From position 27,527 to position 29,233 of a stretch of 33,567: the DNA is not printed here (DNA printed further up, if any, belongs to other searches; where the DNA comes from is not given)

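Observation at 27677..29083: Stand-alone, highly diverged Rho paralog with altered catalytic and RNA-translocation motifs, embedded between sleB-ypeB and gerABC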

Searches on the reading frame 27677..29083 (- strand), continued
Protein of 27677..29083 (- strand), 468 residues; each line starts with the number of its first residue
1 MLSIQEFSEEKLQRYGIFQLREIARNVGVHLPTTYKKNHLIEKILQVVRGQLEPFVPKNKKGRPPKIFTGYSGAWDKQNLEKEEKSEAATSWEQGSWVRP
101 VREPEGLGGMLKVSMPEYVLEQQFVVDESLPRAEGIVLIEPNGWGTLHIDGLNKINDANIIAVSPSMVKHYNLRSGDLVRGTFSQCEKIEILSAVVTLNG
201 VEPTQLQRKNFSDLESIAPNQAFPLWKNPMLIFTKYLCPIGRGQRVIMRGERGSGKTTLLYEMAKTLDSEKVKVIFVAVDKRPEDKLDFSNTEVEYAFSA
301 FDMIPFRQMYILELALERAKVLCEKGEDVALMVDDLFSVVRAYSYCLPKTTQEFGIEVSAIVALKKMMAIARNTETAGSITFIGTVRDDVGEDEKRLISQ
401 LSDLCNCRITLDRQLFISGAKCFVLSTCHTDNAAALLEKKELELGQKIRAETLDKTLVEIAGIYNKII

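Call 72: find_homologous_proteins(query=P0040, max_evalue=1e-60)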
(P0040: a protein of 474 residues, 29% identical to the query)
Query P0040 (474 aa): 8000 proteins with E <= 1e-60 among 8000 candidates; the best 120 are listed.
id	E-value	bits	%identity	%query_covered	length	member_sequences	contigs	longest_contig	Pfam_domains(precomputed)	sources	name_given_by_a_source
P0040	0.0e+0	1037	100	100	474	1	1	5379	PF07497.19,PF00006.32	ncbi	-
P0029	3.9e-232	789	76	100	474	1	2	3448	PF07497.19,PF00006.32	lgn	-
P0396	2.4e-222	756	73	100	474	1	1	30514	PF07497.19,PF00006.32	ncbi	-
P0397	1.1e-217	741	72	100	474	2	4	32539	PF07497.19,PF00006.32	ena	-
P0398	2.8e-217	740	70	100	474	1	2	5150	PF07497.19,PF00006.32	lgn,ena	-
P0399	1.6e-216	737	70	100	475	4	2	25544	PF07497.19,PF00006.32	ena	-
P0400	5.8e-201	686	66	100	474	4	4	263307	PF07497.19,PF00006.32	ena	-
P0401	1.2e-175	602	62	99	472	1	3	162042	PF07497.19,PF00006.32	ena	-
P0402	1.0e-174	599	61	99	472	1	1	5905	PF07497.19,PF00006.32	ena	-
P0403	1.9e-174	598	61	99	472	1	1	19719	PF07497.19,PF00006.32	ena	-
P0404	3.3e-174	598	61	99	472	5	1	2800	PF07497.19,PF00006.32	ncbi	-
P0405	4.2e-174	597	61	99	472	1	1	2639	PF07497.19,PF00006.32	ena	-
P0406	1.3e-173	596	61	99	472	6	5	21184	PF07497.19,PF00006.32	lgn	-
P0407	1.4e-173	596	60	99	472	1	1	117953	PF07497.19,PF00006.32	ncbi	-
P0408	2.5e-173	595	61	99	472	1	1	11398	PF07497.19,PF00006.32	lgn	-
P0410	4.8e-173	594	61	99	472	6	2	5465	PF07497.19,PF00006.32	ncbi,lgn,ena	-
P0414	1.1e-172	593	60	98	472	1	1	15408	PF07497.19,PF00006.32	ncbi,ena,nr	ncbi:MAG: transcription termination factor Rho [Clostridia bacterium]|nr:transcription termination f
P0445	2.3e-169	582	60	97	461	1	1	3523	PF07497.19,PF00006.32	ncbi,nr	ncbi:MAG: transcription termination factor Rho [Clostridia bacterium]|nr:transcription termination f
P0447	3.7e-169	581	59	99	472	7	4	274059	PF07497.19,PF00006.32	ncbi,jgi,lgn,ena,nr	ncbi:MAG: transcription termination factor Rho [Clostridia bacterium]|nr:transcription termination f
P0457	1.9e-168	579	57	99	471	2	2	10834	PF07497.19,PF00006.32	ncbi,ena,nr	ncbi:MAG: transcription termination factor Rho [Clostridia bacterium]|nr:transcription termination f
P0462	7.7e-168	577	60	99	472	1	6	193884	PF07497.19,PF07498.19,PF00006.32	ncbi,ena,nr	ncbi:MAG: transcription termination factor Rho [Clostridia bacterium]|nr:transcription termination f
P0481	1.3e-166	573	59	98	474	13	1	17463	PF07497.19,PF00006.32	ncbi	-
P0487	3.0e-166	572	58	98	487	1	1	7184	PF07497.19,PF00006.32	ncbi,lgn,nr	ncbi:MAG: transcription termination factor Rho [Clostridia bacterium]|nr:transcription termination f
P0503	1.0e-165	570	59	99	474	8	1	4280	PF07497.19,PF00006.32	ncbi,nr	ncbi:MAG: transcription termination factor Rho [Clostridia bacterium]|nr:transcription termination f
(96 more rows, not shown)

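Call 73: list_cluster_members(proteins=[P0414, P0445, P0447, P0457, P0462, P0487, P0503, P0481, P0404, P0410])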
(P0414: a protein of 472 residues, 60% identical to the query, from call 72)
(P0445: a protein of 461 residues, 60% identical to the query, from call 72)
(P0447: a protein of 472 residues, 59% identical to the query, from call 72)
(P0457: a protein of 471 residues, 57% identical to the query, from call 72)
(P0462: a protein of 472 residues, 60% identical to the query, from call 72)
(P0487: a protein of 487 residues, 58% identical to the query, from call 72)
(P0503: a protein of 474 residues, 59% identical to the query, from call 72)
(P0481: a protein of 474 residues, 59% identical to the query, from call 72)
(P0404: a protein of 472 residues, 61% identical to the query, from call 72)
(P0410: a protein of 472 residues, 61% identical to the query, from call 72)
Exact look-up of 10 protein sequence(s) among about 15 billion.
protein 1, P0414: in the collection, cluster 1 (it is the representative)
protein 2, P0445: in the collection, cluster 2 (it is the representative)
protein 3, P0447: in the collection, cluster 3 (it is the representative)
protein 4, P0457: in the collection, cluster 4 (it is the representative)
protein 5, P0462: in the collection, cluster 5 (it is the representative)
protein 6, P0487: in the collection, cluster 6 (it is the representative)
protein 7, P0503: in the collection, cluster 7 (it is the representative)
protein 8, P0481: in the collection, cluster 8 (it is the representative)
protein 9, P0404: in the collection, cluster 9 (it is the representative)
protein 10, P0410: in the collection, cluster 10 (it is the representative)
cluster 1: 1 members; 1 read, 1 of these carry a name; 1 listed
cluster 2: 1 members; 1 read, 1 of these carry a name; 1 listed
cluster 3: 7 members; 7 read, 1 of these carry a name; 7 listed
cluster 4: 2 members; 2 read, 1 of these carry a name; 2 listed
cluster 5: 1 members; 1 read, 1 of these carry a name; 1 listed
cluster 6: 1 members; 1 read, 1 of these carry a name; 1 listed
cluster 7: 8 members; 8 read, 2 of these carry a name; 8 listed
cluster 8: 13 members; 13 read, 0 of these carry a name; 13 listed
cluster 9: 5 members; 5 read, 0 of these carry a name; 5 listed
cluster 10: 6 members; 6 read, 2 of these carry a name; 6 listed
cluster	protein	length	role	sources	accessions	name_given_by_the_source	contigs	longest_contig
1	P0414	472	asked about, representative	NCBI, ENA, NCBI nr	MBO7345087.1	MAG: transcription termination factor Rho [Clostridia bacterium] | transcription termination factor Rho [Clostridia bacterium]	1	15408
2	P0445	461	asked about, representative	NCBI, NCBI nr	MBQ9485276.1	MAG: transcription termination factor Rho [Clostridia bacterium] | transcription termination factor Rho [Clostridia bacterium]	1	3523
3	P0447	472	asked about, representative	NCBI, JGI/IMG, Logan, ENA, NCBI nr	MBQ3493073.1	MAG: transcription termination factor Rho [Clostridia bacterium] | transcription termination factor Rho [Clostridia bacterium]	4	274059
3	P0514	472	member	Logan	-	-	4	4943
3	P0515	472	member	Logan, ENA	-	-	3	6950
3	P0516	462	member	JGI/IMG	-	-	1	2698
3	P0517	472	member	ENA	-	-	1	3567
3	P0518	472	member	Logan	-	-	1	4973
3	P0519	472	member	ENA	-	-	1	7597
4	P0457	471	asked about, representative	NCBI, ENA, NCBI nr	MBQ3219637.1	MAG: transcription termination factor Rho [Clostridia bacterium] | transcription termination factor Rho [Clostridia bacterium]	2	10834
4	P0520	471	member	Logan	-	-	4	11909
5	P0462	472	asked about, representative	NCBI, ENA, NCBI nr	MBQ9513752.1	MAG: transcription termination factor Rho [Clostridia bacterium] | transcription termination factor Rho [Clostridia bacterium]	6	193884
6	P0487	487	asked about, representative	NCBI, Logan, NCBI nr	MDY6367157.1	MAG: transcription termination factor Rho [Clostridia bacterium] | transcription termination factor Rho [Clostridia bacterium]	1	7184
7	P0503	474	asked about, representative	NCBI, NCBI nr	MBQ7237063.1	MAG: transcription termination factor Rho [Clostridia bacterium] | transcription termination factor Rho [Clostridia bacterium]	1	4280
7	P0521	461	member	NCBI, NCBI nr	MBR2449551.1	MAG: transcription termination factor Rho [Clostridia bacterium] | transcription termination factor Rho [Clostridia bacterium]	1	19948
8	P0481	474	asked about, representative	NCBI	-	-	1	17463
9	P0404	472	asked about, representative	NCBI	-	-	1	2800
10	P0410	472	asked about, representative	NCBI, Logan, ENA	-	-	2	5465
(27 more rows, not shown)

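Call 74: find_encoding_contigs(protein=P0462, flank=10000, max_places=3)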
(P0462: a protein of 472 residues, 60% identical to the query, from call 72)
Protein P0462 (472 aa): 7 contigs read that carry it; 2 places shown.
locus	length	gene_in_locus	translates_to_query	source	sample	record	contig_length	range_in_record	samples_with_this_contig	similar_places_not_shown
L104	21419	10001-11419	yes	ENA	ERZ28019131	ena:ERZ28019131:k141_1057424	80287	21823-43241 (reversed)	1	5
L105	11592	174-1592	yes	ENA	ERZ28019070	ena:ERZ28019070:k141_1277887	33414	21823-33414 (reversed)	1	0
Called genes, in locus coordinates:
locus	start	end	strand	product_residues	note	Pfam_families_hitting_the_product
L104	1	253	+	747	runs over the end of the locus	PF00009:GTP_EFTU (faint), PF01926:MMR_HSR1, PF02421:FeoB_N, PF07670:Gate, PF07664:FeoB_C, PF07670:Gate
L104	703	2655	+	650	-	PF02518:HATPase_c, PF00204:DNA_gyraseB, PF01751:Toprim, PF00986:DNA_gyraseB_C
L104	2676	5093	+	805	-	PF00521:DNA_topoisoIV, PF03989:DNA_gyraseA_C (weak)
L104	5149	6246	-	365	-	PF01926:MMR_HSR1, PF02421:FeoB_N, PF06071:YchF-GTPase_C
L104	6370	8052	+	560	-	PF03485:Arg_tRNA_synt_N, PF00750:tRNA-synt_1d, PF05746:DALR_1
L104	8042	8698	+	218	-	PF00702:Hydrolase, PF08282:Hydrolase_3 (faint), PF12710:HAD, PF13419:HAD_2, PF13242:Hydrolase_like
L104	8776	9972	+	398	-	PF03486:HI0933_like, PF13738:Pyr_redox_3, PF22780:HI0933_like_1st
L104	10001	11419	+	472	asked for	PF07498:Rho_N (faint), PF07497:Rho_RNA_bind, PF00006:ATP-synt_ab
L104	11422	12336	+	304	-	PF01555:N6_N4_Mtase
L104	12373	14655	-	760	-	PF19732:SpoIIE_N, PF07228:SpoIIE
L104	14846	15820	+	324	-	PF16654:DAPDH_C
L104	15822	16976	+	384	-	PF23023:Anti-Pycsar_Apyc1 (weak), PF00753:Lactamase_B (faint)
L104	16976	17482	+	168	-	PF03167:UDG (weak)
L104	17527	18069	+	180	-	PF04014:MazE_antitoxin, PF15714:SpoVT_C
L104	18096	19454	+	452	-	PF01554:MatE (faint), PF01943:Polysacc_synt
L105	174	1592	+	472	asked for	PF07498:Rho_N (faint), PF07497:Rho_RNA_bind, PF00006:ATP-synt_ab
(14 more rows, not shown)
